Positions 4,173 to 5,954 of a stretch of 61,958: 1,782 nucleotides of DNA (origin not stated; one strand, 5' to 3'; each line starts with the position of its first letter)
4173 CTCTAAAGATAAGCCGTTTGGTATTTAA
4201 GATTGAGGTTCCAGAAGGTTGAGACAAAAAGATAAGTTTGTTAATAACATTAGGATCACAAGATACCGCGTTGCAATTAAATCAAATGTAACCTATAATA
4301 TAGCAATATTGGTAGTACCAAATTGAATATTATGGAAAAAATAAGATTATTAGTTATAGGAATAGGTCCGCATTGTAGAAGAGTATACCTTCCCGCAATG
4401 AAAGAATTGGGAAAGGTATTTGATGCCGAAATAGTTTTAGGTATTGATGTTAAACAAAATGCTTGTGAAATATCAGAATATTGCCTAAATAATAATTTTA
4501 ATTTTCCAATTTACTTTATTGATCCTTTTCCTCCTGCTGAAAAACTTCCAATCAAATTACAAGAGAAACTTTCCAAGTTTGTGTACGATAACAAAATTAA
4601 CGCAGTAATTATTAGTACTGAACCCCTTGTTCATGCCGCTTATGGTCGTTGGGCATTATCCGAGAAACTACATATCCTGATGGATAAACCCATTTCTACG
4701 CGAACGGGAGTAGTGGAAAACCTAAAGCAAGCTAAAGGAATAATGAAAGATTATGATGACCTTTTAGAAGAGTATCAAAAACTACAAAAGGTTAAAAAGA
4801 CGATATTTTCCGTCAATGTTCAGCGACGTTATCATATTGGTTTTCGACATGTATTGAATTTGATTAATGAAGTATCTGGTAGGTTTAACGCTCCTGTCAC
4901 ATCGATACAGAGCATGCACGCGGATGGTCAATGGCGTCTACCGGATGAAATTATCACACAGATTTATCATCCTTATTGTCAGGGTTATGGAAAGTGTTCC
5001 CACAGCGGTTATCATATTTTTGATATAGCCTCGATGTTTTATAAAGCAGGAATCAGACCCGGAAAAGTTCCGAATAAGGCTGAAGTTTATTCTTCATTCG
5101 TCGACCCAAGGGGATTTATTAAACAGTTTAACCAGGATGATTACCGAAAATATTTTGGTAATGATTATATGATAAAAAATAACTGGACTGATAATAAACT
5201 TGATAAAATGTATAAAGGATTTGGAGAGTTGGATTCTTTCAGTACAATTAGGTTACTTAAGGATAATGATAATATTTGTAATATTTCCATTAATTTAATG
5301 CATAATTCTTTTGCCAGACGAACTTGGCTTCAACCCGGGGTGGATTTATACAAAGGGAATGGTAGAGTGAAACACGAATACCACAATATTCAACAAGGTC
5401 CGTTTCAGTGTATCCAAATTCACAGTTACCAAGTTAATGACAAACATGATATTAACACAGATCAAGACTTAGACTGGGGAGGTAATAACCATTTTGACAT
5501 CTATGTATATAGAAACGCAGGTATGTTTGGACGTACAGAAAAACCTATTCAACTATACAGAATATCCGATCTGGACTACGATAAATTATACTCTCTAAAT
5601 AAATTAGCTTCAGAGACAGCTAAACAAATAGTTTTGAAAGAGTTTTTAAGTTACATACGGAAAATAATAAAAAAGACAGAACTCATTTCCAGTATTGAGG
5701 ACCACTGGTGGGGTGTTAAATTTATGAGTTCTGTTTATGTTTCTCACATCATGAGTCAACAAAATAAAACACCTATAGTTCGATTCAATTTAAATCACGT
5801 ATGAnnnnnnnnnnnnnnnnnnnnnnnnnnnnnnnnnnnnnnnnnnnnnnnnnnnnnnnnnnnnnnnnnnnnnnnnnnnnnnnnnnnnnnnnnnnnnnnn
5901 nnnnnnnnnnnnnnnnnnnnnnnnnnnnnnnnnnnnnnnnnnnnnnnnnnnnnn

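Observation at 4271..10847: Translationally coupled six-gene operon mixing nucleotide-handling and tailoring enzymes, with no pathway I can name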

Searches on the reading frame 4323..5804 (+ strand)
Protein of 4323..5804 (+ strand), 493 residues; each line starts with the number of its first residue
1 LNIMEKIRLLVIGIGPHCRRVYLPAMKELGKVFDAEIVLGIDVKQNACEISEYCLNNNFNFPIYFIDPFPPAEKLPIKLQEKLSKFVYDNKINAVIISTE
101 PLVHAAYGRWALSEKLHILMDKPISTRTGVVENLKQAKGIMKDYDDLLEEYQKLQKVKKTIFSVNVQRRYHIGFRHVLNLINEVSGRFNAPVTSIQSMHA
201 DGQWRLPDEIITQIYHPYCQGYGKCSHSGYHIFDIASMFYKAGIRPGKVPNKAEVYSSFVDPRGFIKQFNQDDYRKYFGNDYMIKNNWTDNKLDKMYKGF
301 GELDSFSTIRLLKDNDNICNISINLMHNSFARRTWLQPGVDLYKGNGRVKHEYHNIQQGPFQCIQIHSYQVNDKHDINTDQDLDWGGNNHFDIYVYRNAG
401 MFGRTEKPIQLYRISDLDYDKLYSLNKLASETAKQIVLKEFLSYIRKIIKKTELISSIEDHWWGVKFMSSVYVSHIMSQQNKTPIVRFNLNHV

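Call 4: search_protein_families(library=pfam, proteins=[window:4323-5804:+], max_evalue=0.1)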
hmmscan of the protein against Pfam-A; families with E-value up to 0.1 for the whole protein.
window:4323-5804:+ (493 aa): 2 families
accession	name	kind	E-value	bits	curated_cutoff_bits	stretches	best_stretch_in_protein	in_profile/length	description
PF01408.29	GFO_IDH_MocA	-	1.6e-06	29.3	24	1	8-136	2-107/120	Oxidoreductase family, NAD-binding Rossmann fold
PF18035.6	Bap31_Bap29_C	-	3.8e-05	24.1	30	1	135-159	22-50/52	Bap31/Bap29 cytoplasmic coiled-coil domain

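Call 5: search_protein_families(library=ncbifam, proteins=[window:4323-5804:+], max_evalue=0.1)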
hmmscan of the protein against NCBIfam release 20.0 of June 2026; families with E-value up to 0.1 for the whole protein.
window:4323-5804:+ (493 aa): 3 families
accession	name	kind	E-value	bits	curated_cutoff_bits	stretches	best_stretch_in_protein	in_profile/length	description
TIGR04380.1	myo_inos_iolG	equivalog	5.4e-05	22.2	355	1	72-133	44-106/330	inositol 2-dehydrogenase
NF003464.0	PRK05087.1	equivalog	0.016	15.2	68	0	294-336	25-65/78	D-alanine--poly(phosphoribitol) ligase subunit DltC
TIGR01688.1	dltC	equivalog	0.062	13.4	52.35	0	301-338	29-64/73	D-alanine--poly(phosphoribitol) ligase subunit 2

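Call 8: search_protein_families(library=padloc, proteins=[window:4323-5804:+], max_evalue=0.01)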
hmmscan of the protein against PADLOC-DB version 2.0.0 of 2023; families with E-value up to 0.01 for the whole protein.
window:4323-5804:+ (493 aa): 0 families

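Call 9: search_protein_families(library=phrogs, proteins=[window:4323-5804:+], max_evalue=0.01)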
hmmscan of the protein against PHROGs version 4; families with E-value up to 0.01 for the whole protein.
window:4323-5804:+ (493 aa): 1 family
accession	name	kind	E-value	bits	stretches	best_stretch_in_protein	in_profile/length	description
phrog_10740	-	unknown function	1.2e-05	26.6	1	96-166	26-86/98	-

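Call 22: search_solved_structures(query=window:4323-5804:+, max_evalue=1)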
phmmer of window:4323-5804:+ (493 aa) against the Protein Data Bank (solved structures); distinct sequences matched with E-value up to 1: 2.
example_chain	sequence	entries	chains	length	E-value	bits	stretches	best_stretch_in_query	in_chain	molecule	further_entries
1zh8_A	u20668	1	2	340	0.13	14.2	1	3-39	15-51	oxidoreductase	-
8xwx_E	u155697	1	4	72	0.47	12.4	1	124-155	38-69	B-cell receptor-associated protein 31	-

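Call 47: search_solved_structures(query=A2, max_evalue=1, show_alignments=2)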
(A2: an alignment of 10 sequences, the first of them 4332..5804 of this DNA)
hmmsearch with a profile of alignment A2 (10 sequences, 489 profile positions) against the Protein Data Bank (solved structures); distinct sequences matched with E-value up to 1: 59.
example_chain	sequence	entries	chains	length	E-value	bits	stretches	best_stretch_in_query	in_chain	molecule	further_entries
3e18_A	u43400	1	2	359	7e-05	25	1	75-141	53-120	oxidoreductase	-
3c1a_A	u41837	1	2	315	0.00026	23.1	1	75-134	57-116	Putative oxidoreductase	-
3f4l_A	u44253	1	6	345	0.00029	22.9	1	76-127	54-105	Putative oxidoreductase yhhX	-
3v5n_A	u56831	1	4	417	0.00051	22.2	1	84-147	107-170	Oxidoreductase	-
6z3b_B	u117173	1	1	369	0.00091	21.3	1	69-124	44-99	Gfo/Idh/MocA family oxidoreductase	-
6z3b_A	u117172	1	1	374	0.00093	21.3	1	69-124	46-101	Gfo/Idh/MocA family oxidoreductase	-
6z3c_AAA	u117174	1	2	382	0.00096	21.2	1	69-124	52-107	Gfo/Idh/MocA family oxidoreductase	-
3fhl_A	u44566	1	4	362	0.0011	21.1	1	74-127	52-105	Putative oxidoreductase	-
3gdo_A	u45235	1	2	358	0.0013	20.8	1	67-133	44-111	Uncharacterized oxidoreductase yvaA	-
3gfg_A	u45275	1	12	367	0.0014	20.7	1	67-134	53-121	Uncharacterized oxidoreductase yvaA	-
3evn_A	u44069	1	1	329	0.0022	20.1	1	67-129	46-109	Oxidoreductase, Gfo/Idh/MocA family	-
3moi_A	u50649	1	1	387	0.0072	18.3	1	74-130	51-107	Probable dehydrogenase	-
8tdi_L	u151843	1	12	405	0.01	17.8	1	79-134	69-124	P2B11 Glucuronide-3-dehydrogenase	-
6o15_A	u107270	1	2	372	0.013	17.5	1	77-133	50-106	Uncharacterized oxidoreductase YjhC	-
3e82_A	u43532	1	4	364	0.014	17.4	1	70-130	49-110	Putative oxidoreductase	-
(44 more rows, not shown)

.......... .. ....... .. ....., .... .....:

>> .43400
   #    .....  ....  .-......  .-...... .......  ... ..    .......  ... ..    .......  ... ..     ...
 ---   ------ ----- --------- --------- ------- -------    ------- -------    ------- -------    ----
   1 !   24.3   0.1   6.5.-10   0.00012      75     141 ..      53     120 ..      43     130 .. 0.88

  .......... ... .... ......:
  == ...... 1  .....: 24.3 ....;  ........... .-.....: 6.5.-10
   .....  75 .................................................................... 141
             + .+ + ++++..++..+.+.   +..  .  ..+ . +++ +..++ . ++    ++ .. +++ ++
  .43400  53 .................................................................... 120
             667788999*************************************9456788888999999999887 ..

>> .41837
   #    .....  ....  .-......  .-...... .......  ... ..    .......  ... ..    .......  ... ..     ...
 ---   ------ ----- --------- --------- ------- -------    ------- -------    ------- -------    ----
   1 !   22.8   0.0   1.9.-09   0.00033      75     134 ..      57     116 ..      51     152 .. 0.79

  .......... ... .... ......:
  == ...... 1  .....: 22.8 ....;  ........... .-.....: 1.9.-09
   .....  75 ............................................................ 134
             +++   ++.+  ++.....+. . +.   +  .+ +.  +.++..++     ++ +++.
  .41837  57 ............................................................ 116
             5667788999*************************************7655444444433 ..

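Call 50: find_related_loci(query=A2, collection=metagenome_contigs, flank=10000)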
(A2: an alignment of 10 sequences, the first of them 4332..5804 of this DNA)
Query A2 (490 aa) in metagenome_contigs; peptide patterns used: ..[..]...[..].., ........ (x = any residue, [..] = any of these).
423 stretches matched a pattern; 303 encode a relative of the query (tblastn E <= 1e-3); the best 80 are kept; 80 distinct loci.
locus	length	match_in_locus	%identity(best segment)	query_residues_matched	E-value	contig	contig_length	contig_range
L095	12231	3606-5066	53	1-487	2e-173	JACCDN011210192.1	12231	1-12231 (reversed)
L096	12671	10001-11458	52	1-488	3e-170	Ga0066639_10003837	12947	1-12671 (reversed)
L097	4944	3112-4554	52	4-485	9e-173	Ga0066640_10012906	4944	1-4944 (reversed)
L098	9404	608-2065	53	4-487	1e-166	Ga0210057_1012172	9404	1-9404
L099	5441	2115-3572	54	1-488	2e-168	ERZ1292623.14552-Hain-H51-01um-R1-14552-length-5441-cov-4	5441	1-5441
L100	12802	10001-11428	52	5-483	1e-165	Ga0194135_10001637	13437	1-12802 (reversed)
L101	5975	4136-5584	50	6-487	9e-166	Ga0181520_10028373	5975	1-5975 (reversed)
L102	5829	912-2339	52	4-482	7e-166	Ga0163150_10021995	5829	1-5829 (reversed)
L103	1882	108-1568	52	1-485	1e-177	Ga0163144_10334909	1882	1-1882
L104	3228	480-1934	51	1-487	2e-171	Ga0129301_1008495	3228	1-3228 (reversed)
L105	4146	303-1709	53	5-476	3e-168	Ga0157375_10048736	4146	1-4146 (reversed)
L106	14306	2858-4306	50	6-487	2e-162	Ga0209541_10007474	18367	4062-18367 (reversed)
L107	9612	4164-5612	50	6-487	1e-162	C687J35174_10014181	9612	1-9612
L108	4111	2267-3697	51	4-483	1e-167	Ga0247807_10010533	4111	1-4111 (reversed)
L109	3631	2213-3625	52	1-473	4e-168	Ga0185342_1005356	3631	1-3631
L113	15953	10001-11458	51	1-488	1e-159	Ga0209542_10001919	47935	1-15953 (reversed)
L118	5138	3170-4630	49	1-488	4e-159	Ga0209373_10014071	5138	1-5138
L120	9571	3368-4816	50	6-487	1e-153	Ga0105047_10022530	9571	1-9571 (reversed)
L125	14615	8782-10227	49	1-484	1e-151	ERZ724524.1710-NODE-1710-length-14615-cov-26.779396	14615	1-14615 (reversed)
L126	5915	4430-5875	48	6-490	8e-149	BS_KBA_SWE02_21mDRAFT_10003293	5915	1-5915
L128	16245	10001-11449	45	1-487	3e-146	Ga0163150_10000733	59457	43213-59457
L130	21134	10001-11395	48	2-473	2e-145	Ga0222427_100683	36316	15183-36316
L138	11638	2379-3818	46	4-487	2e-142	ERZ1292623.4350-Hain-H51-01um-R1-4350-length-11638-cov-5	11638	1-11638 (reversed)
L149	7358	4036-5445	45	6-477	2e-138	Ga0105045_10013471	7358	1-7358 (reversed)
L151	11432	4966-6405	46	5-490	2e-137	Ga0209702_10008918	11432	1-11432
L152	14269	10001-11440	46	5-490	2e-137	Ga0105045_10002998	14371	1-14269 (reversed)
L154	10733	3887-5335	46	2-490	6e-137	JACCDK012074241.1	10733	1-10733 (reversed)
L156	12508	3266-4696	46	2-484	1e-136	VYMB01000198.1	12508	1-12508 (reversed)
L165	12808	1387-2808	46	5-484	8e-134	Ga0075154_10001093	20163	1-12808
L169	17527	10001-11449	43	1-487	7e-134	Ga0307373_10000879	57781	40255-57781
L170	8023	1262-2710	42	1-487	3e-132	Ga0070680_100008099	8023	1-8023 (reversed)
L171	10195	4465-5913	42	1-487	3e-132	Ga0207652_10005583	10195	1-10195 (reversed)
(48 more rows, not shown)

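Call 51: find_related_loci(query=A2, collection=viral_contigs, flank=10000)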
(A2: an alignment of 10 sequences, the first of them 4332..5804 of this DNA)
Query A2 (490 aa) in viral_contigs; peptide patterns used: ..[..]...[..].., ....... (x = any residue, [..] = any of these).
25 stretches matched a pattern, but none encodes a relative of the query by tblastn (E <= 1e-3).

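Call 54: search_protein_families(library=pfam, proteins=[L165:478-1335:+, L156:5666-6844:+, L152:11455-12384:+, L151:8540-9253:+, L118:1277-1855:-, L165:5665-6423:+, L130:14167-15063:+, L102:4338-4940:+, L113:8440-9351:+, L170:335-1156:-], max_evalue=0.001)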
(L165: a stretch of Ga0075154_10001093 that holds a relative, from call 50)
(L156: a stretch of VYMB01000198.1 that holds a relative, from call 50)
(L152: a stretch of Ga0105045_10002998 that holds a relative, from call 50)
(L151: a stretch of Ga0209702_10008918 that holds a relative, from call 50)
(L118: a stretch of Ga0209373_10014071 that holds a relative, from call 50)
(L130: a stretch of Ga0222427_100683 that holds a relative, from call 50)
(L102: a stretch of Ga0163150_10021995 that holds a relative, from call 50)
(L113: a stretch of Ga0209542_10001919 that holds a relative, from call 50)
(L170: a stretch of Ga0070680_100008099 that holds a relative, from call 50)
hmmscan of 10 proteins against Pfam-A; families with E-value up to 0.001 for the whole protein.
L165:478-1335:+ (285 aa): 1 family
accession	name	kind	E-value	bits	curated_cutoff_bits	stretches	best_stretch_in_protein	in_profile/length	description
PF02668.22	TauD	-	1.4e-39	137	27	1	19-278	13-267/267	Taurine catabolism dioxygenase TauD, TfdA family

L156:5666-6844:+ (392 aa): 1 family
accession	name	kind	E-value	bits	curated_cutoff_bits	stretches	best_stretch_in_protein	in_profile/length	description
PF04101.22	Glyco_tran_28_C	-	1.9e-07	31.7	22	1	220-369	3-148/166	Glycosyltransferase family 28 C-terminal domain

L152:11455-12384:+ (309 aa): 2 families
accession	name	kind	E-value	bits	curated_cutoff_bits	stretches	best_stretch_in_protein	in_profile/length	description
PF02826.25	2-Hacid_dh_C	-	6.1e-37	127.2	25.1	1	123-274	26-178/178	D-isomer specific 2-hydroxyacid dehydrogenase, NAD binding domain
PF03446.21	NAD_binding_2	-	6.2e-06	26.8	21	1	135-223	1-93/161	NAD binding domain of 6-phosphogluconate dehydrogenase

L151:8540-9253:+ (237 aa): 1 family
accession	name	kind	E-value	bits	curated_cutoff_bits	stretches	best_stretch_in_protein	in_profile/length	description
PF01522.26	Polysacc_deac_1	-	6e-26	91.3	23.1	1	67-200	5-123/124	Polysaccharide deacetylase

L118:1277-1855:- (192 aa): 1 family
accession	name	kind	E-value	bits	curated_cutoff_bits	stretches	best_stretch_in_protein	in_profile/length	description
PF05014.21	Nuc_deoxyrib_tr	-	7.5e-06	26.5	28.8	1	4-108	2-102/117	Nucleoside 2-deoxyribosyltransferase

L165:5665-6423:+ (252 aa): 2 families
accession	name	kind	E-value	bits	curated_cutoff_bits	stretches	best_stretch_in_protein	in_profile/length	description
PF13186.11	SPASM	-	8e-11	42.5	21.5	1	178-244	1-66/67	Iron-sulfur cluster-binding domain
PF04055.27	Radical_SAM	-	4.9e-08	33.8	29.5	1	16-131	2-120/166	Radical SAM superfamily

L130:14167-15063:+ (298 aa): 1 family
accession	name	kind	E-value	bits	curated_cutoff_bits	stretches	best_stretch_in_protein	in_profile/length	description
PF13578.12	Methyltransf_24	-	8.1e-06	27.1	26.3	1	139-253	7-104/105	Methyltransferase domain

L102:4338-4940:+ (200 aa): 2 families
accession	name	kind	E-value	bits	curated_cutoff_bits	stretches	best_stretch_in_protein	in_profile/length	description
PF20408.4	Abhydrolase_11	-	2.5e-16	60.4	27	1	24-184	10-173/193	Alpha/beta hydrolase domain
PF12695.13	Abhydrolase_5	-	4.7e-06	26.9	27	1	89-177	58-141/164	Alpha/beta hydrolase family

L113:8440-9351:+ (303 aa): 1 family
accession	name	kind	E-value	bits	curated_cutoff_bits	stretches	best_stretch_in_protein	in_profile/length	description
PF00850.24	Hist_deacetyl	-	5.5e-68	229.9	27.9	1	22-292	2-291/298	Histone deacetylase domain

L170:335-1156:- (273 aa): 3 families
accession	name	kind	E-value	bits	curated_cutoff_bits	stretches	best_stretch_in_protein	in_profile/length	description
PF22814.2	WelO5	-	4.5e-19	69.5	27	1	27-263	16-265/277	Carrier-protein-independent halogenase WelO5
PF13640.12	2OG-FeII_Oxy_3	-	1.8e-07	32.4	27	1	148-262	9-97/98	2OG-Fe(II) oxygenase superfamily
PF13759.12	2OG-FeII_Oxy_5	-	0.00035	21.4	27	1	177-257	26-97/101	Putative 2OG-Fe(II) oxygenase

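Call 55: search_protein_families(library=pfam, proteins=[L125:4610-5458:-, L169:11449-12075:+, L171:2694-3527:+, L170:3411-4529:+, L128:12167-12817:+, L138:5157-5900:+, L126:3657-4343:+, L154:1119-2141:+, L125:13112-14062:-], max_evalue=0.001)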
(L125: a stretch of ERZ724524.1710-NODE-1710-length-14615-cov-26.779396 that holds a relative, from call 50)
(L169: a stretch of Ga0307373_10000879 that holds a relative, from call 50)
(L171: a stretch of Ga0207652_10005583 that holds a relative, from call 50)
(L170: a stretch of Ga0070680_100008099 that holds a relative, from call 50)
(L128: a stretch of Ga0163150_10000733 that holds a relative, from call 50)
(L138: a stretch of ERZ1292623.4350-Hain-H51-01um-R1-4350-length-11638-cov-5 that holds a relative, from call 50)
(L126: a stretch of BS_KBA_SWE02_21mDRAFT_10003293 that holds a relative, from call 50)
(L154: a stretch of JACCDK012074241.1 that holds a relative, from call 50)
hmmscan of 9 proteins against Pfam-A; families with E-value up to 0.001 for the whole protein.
L125:4610-5458:- (282 aa): 1 family
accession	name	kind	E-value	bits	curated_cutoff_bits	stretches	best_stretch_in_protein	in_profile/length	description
PF04055.27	Radical_SAM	-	6.9e-09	36.5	29.5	1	20-142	1-116/166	Radical SAM superfamily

L169:11449-12075:+ (208 aa): 2 families
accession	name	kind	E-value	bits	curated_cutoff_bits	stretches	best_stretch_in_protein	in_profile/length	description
PF03575.23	Peptidase_S51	-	8.6e-21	75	23.9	1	6-188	2-198/206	Peptidase family S51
PF07685.20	GATase_3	-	3e-05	24.2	27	1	77-156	36-119/196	CobB/CobQ-like glutamine amidotransferase domain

L171:2694-3527:+ (277 aa): 1 family
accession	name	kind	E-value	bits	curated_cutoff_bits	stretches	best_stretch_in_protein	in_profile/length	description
PF01063.24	Aminotran_4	-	7.1e-39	134.4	28.5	1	32-247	2-223/223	Amino-transferase class IV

L170:3411-4529:+ (372 aa): 1 family
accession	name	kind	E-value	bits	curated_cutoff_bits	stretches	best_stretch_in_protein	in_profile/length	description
PF01411.24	tRNA-synt_2c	-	1.5e-22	80.3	30.3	1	9-335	2-357/552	tRNA synthetases class II (A)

L128:12167-12817:+ (216 aa): 1 family
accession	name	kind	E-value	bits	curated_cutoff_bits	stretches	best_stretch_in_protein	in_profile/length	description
PF08892.16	YqcI_YcgG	-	1.2e-05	25.7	27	1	35-181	31-173/211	YqcI/YcgG family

L138:5157-5900:+ (247 aa): 7 families
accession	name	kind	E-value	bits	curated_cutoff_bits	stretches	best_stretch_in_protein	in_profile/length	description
PF13561.12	adh_short_C2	-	8.8e-52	176.5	27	1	14-244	1-235/236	Enoyl-(Acyl carrier protein) reductase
PF00106.31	adh_short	-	3.9e-39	134.6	26.6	1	8-193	1-188/195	short chain dehydrogenase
PF01370.27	Epimerase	-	2.1e-08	34.3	20.9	1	10-93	1-76/240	NAD dependent epimerase/dehydratase family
PF08659.16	KR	-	8.7e-08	32.7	22.6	1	9-101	2-98/180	KR domain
PF16363.11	GDP_Man_Dehyd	-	1.3e-05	25.3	27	1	11-93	1-87/332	GDP-mannose 4,6 dehydratase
PF23441.1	SDR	-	8.2e-05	22.6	27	1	3-244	3-255/258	SDR-like rossmann domain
PF02719.21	Polysacc_synt_2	-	0.00012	21.8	20.2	1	10-79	1-76/293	Polysaccharide biosynthesis protein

L126:3657-4343:+ (228 aa): 1 family
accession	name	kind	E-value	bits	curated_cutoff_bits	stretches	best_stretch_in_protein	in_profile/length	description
PF03567.20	Sulfotransfer_2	-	2.8e-09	37.9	22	1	2-226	4-251/252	Sulfotransferase family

L154:1119-2141:+ (340 aa): 2 families
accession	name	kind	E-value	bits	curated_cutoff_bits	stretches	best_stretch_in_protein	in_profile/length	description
PF25583.1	WCX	-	2.8e-09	37.6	23.9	1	254-330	2-75/76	WCX domain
PF13280.12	WYL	-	5.8e-09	36.3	21.8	1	154-222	1-69/70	WYL domain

L125:13112-14062:- (316 aa): 1 family
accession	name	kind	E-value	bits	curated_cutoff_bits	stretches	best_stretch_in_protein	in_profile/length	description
PF01636.29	APH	-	1.4e-13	51.6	23.2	1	51-247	24-216/239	Phosphotransferase enzyme family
